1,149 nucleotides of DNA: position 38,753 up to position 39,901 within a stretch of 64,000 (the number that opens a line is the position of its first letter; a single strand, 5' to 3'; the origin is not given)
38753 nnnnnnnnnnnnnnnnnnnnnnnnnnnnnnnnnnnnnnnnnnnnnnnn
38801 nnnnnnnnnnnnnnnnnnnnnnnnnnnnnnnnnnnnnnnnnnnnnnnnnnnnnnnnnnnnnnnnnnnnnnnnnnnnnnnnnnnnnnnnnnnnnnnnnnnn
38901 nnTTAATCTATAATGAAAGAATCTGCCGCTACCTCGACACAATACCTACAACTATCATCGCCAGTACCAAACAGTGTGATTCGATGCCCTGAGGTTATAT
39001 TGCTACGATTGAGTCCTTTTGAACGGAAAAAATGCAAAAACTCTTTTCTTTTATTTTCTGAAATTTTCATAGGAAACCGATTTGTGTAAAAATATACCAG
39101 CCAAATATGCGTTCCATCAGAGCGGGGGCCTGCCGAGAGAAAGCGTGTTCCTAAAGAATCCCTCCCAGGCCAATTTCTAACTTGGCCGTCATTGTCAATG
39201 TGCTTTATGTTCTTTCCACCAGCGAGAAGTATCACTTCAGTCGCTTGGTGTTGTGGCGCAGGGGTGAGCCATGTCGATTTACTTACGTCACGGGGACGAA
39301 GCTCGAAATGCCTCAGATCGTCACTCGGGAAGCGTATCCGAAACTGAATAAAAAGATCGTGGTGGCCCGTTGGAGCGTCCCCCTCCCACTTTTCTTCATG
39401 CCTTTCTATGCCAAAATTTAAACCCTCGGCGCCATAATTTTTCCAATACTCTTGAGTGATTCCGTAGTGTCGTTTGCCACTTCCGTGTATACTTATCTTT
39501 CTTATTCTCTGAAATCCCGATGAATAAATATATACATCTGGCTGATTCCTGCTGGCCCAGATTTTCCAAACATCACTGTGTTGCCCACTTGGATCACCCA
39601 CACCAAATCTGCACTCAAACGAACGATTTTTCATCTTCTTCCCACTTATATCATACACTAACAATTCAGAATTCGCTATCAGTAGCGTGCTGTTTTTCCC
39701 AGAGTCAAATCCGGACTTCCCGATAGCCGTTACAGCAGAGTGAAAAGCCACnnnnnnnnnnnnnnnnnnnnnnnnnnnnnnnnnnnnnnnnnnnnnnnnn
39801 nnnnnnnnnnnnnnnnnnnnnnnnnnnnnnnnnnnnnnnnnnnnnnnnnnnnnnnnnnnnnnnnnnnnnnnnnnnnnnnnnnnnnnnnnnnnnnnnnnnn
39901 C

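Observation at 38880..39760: Low-GC ~0.85 kb insert carrying a single orphan ORF of unknown function (top candidate for something new)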

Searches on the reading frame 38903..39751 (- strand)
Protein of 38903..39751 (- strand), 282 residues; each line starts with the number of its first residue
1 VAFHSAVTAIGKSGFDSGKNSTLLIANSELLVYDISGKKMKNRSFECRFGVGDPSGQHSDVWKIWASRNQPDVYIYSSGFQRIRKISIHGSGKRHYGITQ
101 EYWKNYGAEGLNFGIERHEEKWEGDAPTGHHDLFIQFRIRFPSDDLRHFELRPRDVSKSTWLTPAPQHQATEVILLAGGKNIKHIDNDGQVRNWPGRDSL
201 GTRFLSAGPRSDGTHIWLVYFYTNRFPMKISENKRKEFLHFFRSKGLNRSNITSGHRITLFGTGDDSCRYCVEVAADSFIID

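Call 4: search_protein_families(library=pfam, proteins=[window:38903-39751:-], max_evalue=10)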
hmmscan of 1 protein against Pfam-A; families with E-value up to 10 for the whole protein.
window:38903-39751:- (282 aa): 0 families

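Call 5: search_protein_families(library=padloc, proteins=[window:38903-39751:-], max_evalue=10)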
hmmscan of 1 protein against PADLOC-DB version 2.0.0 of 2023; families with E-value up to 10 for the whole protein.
window:38903-39751:- (282 aa): 0 families
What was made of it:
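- On Catalogued anti-phage defence proteins (PADLOC-DB v2.0.0): Call 5: 0 families at E<=10.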

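Call 6: search_protein_families(library=ncbifam, proteins=[window:38903-39751:-], max_evalue=10)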
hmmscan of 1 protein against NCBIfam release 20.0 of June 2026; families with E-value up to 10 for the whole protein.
window:38903-39751:- (282 aa): 0 families

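Call 7: search_solved_structures(query=window:38903-39751:-, max_evalue=10)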
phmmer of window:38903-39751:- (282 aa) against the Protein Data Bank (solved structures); distinct sequences matched with E-value up to 10: 0.

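Call 8: find_homologous_proteins(query=window:38903-39751:-, max_evalue=0.01)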
Query window:38903-39751:- (282 aa): 1 proteins with E <= 0.01 among 190 candidates.
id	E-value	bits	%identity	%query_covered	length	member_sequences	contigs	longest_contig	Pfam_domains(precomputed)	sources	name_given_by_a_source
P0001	1.4e-168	578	100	86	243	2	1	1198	-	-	-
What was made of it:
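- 39635..39751 (-): The 39-codon N-terminal extension of the 282-aa GTG reading. It is probably not translated. In call 8 the gene caller's product on the Logan contig is 243 aa.
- Tried and rejected: It returned only the gene itself (call 8).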

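Call 10: search_protein_families(library=phrogs, proteins=[window:38903-39751:-], max_evalue=10)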
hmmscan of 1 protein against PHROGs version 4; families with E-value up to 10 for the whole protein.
window:38903-39751:- (282 aa): 0 families
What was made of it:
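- On Any Pfam-A, NCBIfam or PHROGs family: Calls 4, 6 and 10 (single protein).
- Tried and rejected: Pfam, PADLOC, NCBIfam and PHROGs gave nothing for the single protein (calls 4-6, 10).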

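Call 11: find_encoding_contigs(protein=P0001, flank=10000)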
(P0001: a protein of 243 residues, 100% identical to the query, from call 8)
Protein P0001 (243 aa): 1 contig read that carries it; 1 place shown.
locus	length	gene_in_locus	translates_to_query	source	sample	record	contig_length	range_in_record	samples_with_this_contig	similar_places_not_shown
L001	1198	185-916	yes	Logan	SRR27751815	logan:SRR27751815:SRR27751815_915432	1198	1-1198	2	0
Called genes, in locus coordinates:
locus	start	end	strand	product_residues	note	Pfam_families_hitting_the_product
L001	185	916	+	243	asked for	-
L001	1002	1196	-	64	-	?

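Call 12: find_related_loci(query=window:38903-39634:-, collection=viral_contigs, flank=5000)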
Query window:38903-39634:- (243 aa) in viral_contigs; peptide patterns used: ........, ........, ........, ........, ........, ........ (x = any residue, [..] = any of these).
9 stretches matched a pattern, but none encodes a relative of the query by tblastn (E <= 1e-3).

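Call 13: search_dna_similar(query=window:38903-39751:-, collection=plasmids, mode=protein, max_evalue=1)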
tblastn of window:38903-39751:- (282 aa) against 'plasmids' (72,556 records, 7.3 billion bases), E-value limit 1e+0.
Records with a match: 1; places in all: 1; records where one place covers at least 80% of the query: 0.
Best place of each record, by identity: <60% 1.
By first word of the organism name: Mycobacterium 1.
By predicted mobility (MOB-suite, as given by PLSDB): non-mobilizable 1.
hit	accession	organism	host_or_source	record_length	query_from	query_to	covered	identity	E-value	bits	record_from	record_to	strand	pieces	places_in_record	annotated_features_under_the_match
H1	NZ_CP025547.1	Mycobacterium paragordonae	Homo sapiens,cultured bacteria,sputum ...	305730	48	163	41%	28.4%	2e-2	44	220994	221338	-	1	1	hypothetical protein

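Call 14: search_dna_similar(query=window:38903-39751:-, collection=phages, mode=protein, max_evalue=1)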
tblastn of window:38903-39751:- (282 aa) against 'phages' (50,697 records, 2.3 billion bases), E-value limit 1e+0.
No match.

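Call 15: get_annotated_region(hit=H1, flank=6000)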
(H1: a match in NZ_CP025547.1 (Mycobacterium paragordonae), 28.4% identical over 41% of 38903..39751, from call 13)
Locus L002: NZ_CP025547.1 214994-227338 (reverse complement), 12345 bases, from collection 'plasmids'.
description: Mycobacterium paragordonae strain 49061 plasmid unnamed1, complete sequence
organism: Mycobacterium paragordonae (NCBI taxid 1389713)
taxonomy: Bacteria; Actinomycetota; Actinomycetes; Mycobacteriales; Mycobacteriaceae; Mycobacterium; Mycobacterium paragordonae
host: -; source: Homo sapiens,cultured bacteria,sputum sample; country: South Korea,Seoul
typing (MOB-suite, as given by PLSDB): non-mobilizable
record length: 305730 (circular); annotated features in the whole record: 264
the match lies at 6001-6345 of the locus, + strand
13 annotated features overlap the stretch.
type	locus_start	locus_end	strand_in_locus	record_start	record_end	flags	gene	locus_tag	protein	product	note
CDS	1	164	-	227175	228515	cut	-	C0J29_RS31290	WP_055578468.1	IS256 family transposase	-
CDS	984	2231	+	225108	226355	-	-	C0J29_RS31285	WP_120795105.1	hypothetical protein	-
CDS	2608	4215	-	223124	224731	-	-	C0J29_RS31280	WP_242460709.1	zinc-ribbon domain-containing protein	-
CDS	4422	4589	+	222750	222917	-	-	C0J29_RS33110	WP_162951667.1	hypothetical protein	-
CDS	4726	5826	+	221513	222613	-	-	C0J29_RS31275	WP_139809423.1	hypothetical protein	-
CDS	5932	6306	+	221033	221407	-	-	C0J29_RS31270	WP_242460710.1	hypothetical protein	-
CDS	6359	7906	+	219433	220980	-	-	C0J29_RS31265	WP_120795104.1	IS1182 family transposase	-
CDS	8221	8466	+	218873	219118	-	-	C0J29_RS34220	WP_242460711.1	hypothetical protein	-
CDS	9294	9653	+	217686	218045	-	-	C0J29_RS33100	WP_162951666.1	IS3 family transposase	-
CDS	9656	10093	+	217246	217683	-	-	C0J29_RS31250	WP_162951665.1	DDE-type integrase/transposase/recombinase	-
CDS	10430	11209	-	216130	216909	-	-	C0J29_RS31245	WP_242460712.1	TetR/AcrR family transcriptional regulator C-terminal domain-containing protein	GO:0045892 - negative regulation of DNA-templated transcription [Evidence IEA]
CDS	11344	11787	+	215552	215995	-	-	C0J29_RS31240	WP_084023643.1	anti-sigma factor antagonist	GO:0006355 - regulation of DNA-templated transcription [Evidence IEA]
CDS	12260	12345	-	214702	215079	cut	-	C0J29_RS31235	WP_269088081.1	STAS domain-containing protein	-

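Call 17: search_protein_representatives(protein=window:38903-39751:-)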
Query: 282 residues. Proteins with E-value up to 0.001 (for the whole library): 540; up to 1e-10: 83; up to 1e-30: 6. The best 150 are listed.
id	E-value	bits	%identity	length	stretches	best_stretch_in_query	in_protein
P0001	4.4e-169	577.8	100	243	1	40-282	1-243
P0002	1.0e-48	182.7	43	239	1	42-282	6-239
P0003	4.1e-35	138.1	37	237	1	41-278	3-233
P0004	2.5e-34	135.5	38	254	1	42-279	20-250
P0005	3.2e-32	128.6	34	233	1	43-281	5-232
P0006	8.5e-31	123.9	36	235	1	38-275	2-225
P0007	9.0e-30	120.5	37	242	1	45-280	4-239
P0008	9.5e-30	120.4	38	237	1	43-279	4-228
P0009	1.1e-27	113.7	45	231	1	42-175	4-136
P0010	4.7e-27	111.6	38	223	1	45-235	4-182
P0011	1.0e-26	110.5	49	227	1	41-176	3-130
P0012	1.1e-26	110.4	34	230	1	45-279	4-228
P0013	1.3e-25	106.8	35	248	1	41-280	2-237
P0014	1.8e-23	99.9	45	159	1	42-146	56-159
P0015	2.4e-23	99.4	35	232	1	41-276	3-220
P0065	1.1e-11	61.1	31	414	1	41-221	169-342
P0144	1.5e-08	50.9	29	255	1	40-193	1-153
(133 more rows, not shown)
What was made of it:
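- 39635..39751 (-): Call 17: homologues of about 235 aa align from their residues 1-6 to query residues 40-47.
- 540 HMMER hits at E<=1e-3, 83 at <=1e-10, and full-length alignments (call 17).
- Tried and rejected: The 282-aa GTG start was rejected (call 17).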

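Call 20: search_protein_families(library=pfam, alignment_id=A1, max_evalue=0.1)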
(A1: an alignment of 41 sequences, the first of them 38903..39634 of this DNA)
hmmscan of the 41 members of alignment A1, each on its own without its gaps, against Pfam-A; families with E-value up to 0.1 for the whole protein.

A. member 1, window:38903-39634:- (243 aa): 0 families

B. families by the number of members that match (of 41 scanned): 1 family
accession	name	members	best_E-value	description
PF08671.16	SinI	1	0.023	Anti-repressor SinI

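Call 21: search_solved_structures(query=A1, max_evalue=10, show_alignments=2)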
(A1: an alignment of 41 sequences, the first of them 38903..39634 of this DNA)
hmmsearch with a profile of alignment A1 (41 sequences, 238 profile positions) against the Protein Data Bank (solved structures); distinct sequences matched with E-value up to 10: 1.
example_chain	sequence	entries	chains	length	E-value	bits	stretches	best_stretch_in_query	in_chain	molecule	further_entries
1twy_A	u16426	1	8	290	0.95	11.9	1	29-71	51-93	ABC transporter, periplasmic substrate-binding protein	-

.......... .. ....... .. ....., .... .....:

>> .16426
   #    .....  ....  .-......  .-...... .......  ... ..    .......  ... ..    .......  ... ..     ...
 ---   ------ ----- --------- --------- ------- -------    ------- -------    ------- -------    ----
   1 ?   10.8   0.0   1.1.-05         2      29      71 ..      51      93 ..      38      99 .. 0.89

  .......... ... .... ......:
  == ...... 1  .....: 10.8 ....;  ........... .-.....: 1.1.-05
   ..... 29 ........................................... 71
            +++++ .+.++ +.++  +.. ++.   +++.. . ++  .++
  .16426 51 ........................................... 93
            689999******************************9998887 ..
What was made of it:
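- On Any protein with a solved structure: Calls 7 and 21 (phmmer and profile; best E 0.95).
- Tried and rejected: PDB phmmer and profile searches gave nothing (calls 7, 21).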

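Call 23: find_homologous_proteins(query=A1, max_evalue=0.001)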
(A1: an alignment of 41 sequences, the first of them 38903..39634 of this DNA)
Query A1 (41 sequences) (243 aa, profile of the alignment): 39 proteins with E <= 0.001 among 2089 candidates.
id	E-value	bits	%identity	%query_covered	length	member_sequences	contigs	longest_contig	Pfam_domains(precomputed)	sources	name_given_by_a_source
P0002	4.6e-78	280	41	99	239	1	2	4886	-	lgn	-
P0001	5.0e-72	260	100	100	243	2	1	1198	-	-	-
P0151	1.2e-67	246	24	95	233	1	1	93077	-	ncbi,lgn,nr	ncbi:MAG: hypothetical protein K9L30_06900 [Desulfobacterales bacterium]|nr:hypothetical protein [De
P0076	2.1e-67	245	26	98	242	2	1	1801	-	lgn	-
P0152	2.8e-67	244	25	97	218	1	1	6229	-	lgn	-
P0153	3.2e-66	241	25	98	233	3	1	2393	-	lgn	-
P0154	2.6e-64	235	22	94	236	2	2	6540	-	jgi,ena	-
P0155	3.4e-64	234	27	93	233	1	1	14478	-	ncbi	-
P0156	4.6e-63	231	24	93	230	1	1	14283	-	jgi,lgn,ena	-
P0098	9.0e-63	230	27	95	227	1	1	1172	-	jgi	jgi:hypothetical protein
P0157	2.1e-62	229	24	93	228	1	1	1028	-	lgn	-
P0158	3.4e-62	228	24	95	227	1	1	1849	-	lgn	-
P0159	1.4e-61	226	24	96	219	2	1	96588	-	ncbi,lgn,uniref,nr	ncbi:hypothetical protein [Methanobacterium sp.]|uniref:hypothetical protein n=1 Tax=Methanobacteriu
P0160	1.8e-61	225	26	93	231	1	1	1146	-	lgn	-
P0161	2.3e-61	225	27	71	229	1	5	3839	-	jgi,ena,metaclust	metaclust:\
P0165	5.8e-60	221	28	93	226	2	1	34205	-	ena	-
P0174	6.2e-51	191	25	95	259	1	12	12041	-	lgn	-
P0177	2.5e-47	179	24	94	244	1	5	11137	-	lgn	-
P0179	5.6e-47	178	22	92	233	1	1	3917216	-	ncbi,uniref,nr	ncbi:hypothetical protein [Simplicispira suum]|uniref:hypothetical protein n=1 Tax=Simplicispira suu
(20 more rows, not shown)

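Call 24: find_encoding_contigs(protein=P0002, flank=10000, max_places=4)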
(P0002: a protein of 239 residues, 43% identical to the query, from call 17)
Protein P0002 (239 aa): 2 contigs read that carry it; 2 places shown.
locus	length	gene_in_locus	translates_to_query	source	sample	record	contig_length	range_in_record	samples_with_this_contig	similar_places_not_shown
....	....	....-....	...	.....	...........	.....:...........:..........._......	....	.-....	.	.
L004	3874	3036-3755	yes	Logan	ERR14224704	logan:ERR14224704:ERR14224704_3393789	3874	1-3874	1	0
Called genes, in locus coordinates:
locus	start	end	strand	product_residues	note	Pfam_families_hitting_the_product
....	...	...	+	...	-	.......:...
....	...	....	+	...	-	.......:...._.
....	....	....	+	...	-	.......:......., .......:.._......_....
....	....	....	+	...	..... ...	-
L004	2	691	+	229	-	?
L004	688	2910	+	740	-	PF00069:Pkinase, PF01396:Zn_ribbon_Top1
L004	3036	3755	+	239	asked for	-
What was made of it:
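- Closest known: TerY-P-type VWA / PP2C phosphatase / Ser-Thr kinase triad. Same: The closest homologue (P0002, 41-43% identity) lies directly downstream of such a triad by Pfam domain content (call 24).
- A VWA-PP2C-kinase triad next to the closest homologue (call 24).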

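Call 25: find_encoding_contigs(protein=P0179, flank=10000, max_places=3)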
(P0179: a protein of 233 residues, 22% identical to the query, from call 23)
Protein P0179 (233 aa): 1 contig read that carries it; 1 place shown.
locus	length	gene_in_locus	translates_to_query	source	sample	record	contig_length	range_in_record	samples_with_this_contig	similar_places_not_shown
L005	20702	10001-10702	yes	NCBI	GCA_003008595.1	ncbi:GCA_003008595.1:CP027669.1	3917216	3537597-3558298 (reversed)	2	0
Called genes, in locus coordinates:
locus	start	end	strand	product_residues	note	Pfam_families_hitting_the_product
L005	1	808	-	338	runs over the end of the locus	PF16884:ADH_N_2, PF00107:ADH_zinc_N, PF13602:ADH_zinc_N_2 (weak)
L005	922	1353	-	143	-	PF14539:DUF4442, PF03061:4HBT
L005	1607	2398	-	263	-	PF23441:SDR, PF00106:adh_short, PF08659:KR, PF13561:adh_short_C2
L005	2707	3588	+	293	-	PF12974:Phosphonate-bd, PF09084:NMT1, PF16868:NMT1_3 (weak)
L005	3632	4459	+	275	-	PF00005:ABC_tran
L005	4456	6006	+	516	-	PF00528:BPD_transp_1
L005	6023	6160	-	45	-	-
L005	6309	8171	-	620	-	PF02770:Acyl-CoA_dh_M (faint), PF00441:Acyl-CoA_dh_1, PF12806:Acyl-CoA_dh_C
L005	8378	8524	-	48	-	-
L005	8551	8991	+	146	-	-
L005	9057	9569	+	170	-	PF09832:DUF2059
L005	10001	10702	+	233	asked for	-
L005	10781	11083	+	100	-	-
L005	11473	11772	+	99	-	-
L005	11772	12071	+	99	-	PF21716:dnstrm_HI1420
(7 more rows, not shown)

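Call 26: find_encoding_contigs(protein=P0151, flank=10000, max_places=3)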
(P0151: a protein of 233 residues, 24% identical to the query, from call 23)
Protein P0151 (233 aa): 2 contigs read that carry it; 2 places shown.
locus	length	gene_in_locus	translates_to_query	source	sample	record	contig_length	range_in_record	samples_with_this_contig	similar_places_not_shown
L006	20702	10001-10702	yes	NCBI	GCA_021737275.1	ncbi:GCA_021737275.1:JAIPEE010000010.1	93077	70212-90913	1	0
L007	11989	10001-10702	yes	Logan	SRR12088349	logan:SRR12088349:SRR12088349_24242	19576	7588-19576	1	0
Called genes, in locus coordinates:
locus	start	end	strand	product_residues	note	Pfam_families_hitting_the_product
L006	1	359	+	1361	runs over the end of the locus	PF05170:AsmA (faint), PF05359:DUF748, PF27051:TamB_N, PF04357:TamB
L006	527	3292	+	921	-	PF07244:POTRA, PF01103:Omp85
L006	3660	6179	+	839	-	PF13567:DUF4131, PF03772:Competence, PF00753:Lactamase_B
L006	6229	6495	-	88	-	-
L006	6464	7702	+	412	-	PF01773:Nucleos_tra2_N, PF07670:Gate, PF07662:Nucleos_tra2_C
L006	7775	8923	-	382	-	PF13495:Phage_int_SAM_4, PF00589:Phage_integrase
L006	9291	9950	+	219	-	-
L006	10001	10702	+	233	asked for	-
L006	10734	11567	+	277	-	-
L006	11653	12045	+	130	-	-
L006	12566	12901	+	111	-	-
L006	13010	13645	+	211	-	-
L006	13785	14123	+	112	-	PF01527:HTH_Tnp_1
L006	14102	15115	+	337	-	PF01797:Y1_Tnp, PF08299:Bac_DnaA_C (weak)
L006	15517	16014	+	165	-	-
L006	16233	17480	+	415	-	PF13439:Glyco_transf_4, PF13579:Glyco_trans_4_4 (weak), PF20706:GT4-conflict (weak), PF00534:Glycos_transf_1, PF13692:Glyco_trans_1_4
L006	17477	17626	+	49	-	-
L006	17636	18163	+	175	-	-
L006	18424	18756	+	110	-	PF26943:DUF8294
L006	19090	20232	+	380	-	PF00144:Beta-lactamase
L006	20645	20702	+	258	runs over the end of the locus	PF13852:DUF4197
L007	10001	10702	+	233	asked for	-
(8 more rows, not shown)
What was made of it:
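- An integrase-bounded island (call 26).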

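Call 27: find_encoding_contigs(protein=P0159, flank=10000, max_places=3)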
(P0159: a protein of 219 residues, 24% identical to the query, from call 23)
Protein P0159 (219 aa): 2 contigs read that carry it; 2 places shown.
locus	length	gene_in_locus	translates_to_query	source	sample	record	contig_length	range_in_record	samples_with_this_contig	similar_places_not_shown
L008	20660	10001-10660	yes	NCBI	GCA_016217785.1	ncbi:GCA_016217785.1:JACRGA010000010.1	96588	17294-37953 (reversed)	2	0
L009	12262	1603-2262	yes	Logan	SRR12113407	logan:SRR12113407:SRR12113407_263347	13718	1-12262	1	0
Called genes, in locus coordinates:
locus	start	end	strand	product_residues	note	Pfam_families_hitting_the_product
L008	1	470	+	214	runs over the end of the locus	PF00440:TetR_N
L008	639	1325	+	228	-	PF02596:DUF169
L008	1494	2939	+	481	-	PF00083:Sugar_tr, PF06609:TRI12, PF07690:MFS_1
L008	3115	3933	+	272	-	PF01113:DapB_N, PF05173:DapB_C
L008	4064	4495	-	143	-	-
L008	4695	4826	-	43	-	-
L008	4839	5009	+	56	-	PF13431:TPR_17 (faint), PF00515:TPR_1, PF07719:TPR_2, PF13181:TPR_8, PF13414:TPR_11 (weak)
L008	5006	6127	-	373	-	PF04326:SLFN_AlbA_2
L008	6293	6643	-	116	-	PF00903:Glyoxalase, PF13669:Glyoxalase_4 (weak), PF22677:Ble-like_N (faint)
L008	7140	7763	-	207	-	PF02627:CMD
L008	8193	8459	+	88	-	-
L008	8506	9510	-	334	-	PF01545:Cation_efflux, PF16916:ZT_dimer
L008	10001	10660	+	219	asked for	-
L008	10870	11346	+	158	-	PF03235:GmrSD_N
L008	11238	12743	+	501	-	PF03235:GmrSD_N, PF07510:GmrSD_C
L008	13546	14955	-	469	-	PF18862:ApeA_NTD1, PF18739:HEPN_Apea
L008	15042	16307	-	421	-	-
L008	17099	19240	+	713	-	PF02629:CoA_binding, PF13380:CoA_binding_2, PF13607:Succ_CoA_lig, PF19045:Ligase_CoA_2, PF13549:ATP-grasp_5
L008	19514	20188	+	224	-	PF07819:PGAP1 (faint), PF00561:Abhydrolase_1 (weak), PF12697:Abhydrolase_6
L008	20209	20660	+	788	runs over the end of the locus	PF13426:PAS_9 (weak), PF00989:PAS, PF08448:PAS_4, PF13188:PAS_8 (weak), PF13426:PAS_9, PF08447:PAS_3 (weak), PF07568:HisKA_2, PF02518:HATPase_c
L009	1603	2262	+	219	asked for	-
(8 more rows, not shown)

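Call 28: predict_structure(alignment_id=A1)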
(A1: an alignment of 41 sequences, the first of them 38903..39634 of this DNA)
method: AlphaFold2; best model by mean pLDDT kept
length: 243 residues; sequences in the alignment: 41
mean_pLDDT: 91.6   pTM: 0.90
mean pLDDT of the five models: 91.6, 90.9, 90.6, 90.5, 90.4
residues with pLDDT >= 90: 185; 70-90: 44; 50-70: 14; < 50: 0
segments of 3 or more residues with pLDDT < 50: none
pLDDT, mean of each block of 10 residues (from residue 1): 87 98 97 96 92 95 82 74 94 96 98 97 98 96 76 91 96 96 87 87 91 94 93 94 68
secondary structure, 60 per line:
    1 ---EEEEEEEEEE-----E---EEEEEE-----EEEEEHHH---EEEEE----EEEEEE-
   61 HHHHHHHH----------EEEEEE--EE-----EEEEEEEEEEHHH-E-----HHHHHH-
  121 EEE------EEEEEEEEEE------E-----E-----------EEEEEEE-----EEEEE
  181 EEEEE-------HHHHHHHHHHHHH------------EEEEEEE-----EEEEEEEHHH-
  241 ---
elements in order: E4-13 E23-28 E34-38 E45-49 E54-59 H61-68 E79-84 E94-103 H114-119 E121-123 E130-139 E164-170 E176-185 H193-205 E218-224 E230-236
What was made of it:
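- Checked: Beta-rich: about 15 strands and 3 helices in the AF2 model (call 28).
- The AF2 model has pLDDT 91.6 and pTM 0.90 (call 28).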

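Call 31: fold_search(model_id=the predicted structure, library=pdb)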
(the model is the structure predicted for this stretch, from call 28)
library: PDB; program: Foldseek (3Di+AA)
matches with E <= 10: 1493; with E <= 0.001: 0
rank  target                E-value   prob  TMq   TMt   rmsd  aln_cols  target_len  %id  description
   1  4hh9_D                8.4e-03  0.15  0.15  0.16  21.3       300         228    9  Anti-Human Cytomegalovirus (HCMV) Fab KE5 (released 2013-10-23)
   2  7ums_4                8.8e-03  0.13  0.13  0.14  23.2       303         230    8  Structure of the VP5*/VP8* assembly from the human rotavirus strain CDC-9 in complex with antibody 41 - Upright confor (released 2022-07-27)
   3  8dp3_H                1.6e-02  0.13  0.15  0.16  20.8       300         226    9  Crystal structure of coxsackievirus B3 cloverleaf RNA replication element (released 2023-04-19)
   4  7zff_H                1.7e-02  0.13  0.15  0.16  18.9       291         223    8  Omi-42 Fab (released 2022-06-01)
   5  6ghg_A                2.0e-02  0.15  0.16  0.18  21.4       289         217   10  Variable heavy - variable light domain and Fab-arm CrossMabs with charged residue exchanges (released 2018-09-12)
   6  4f57_H                2.2e-02  0.13  0.16  0.17  21.8       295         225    7  Fab structure of a neutralizing antibody L1 from an early subtype A HIV-1 infected patient (released 2013-03-27)
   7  7oh1_E                2.3e-02  0.14  0.17  0.18  22.3       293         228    9  Tetanus neurotoxin LC-HN domain in complex with TT110-Fab1 (released 2021-10-27)
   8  6xjq_H                2.5e-02  0.13  0.16  0.17  22.4       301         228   10  Crystal structure of a self-alkylating ribozyme - alkylated form with biotinylated epoxide substrate (released 2022-01-19)
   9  7mzk_F                2.6e-02  0.14  0.16  0.18  21.0       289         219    9  SARS-CoV-2 receptor binding domain bound to Fab WCSL 129 and Fab PDI 96 (released 2021-10-06)
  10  8y2k_B                2.6e-02  0.13  0.16  0.17  20.2       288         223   11  The crystal structure of QX006N-Fab (released 2024-12-04)
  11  4nnp_H                2.6e-02  0.13  0.15  0.16  20.9       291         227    8  Crystal Structure of Apo Manganese ABC transporter MntC from Staphylococcus aureus bound to an antagonistic fab fragme (released 2014-12-10)
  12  7e7y_A                2.6e-02  0.11  0.15  0.16  22.2       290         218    8  Crystal structure of the SARS-CoV-2 S RBD in complex with BD-623 Fab (released 2021-06-09)
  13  3lrs_H                2.6e-02  0.11  0.15  0.17  20.7       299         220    8  Structure of PG16, an antibody with broad and potent neutralization of HIV-1 (released 2010-06-09)
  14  7dk2_D                2.6e-02  0.11  0.15  0.16  21.4       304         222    8  Crystal structure of SARS-CoV-2 Spike RBD in complex with MW07 Fab (released 2021-12-08)
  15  6u8c_H                2.7e-02  0.09  0.13  0.15  21.8       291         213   10  Crystal structure of an engineered ultra-high affinity Fab-Protein G complex (released 2019-10-23)
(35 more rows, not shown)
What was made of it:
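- On Any protein with a solved structure: Call 31 (Foldseek, full length; best TM below 0.2).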
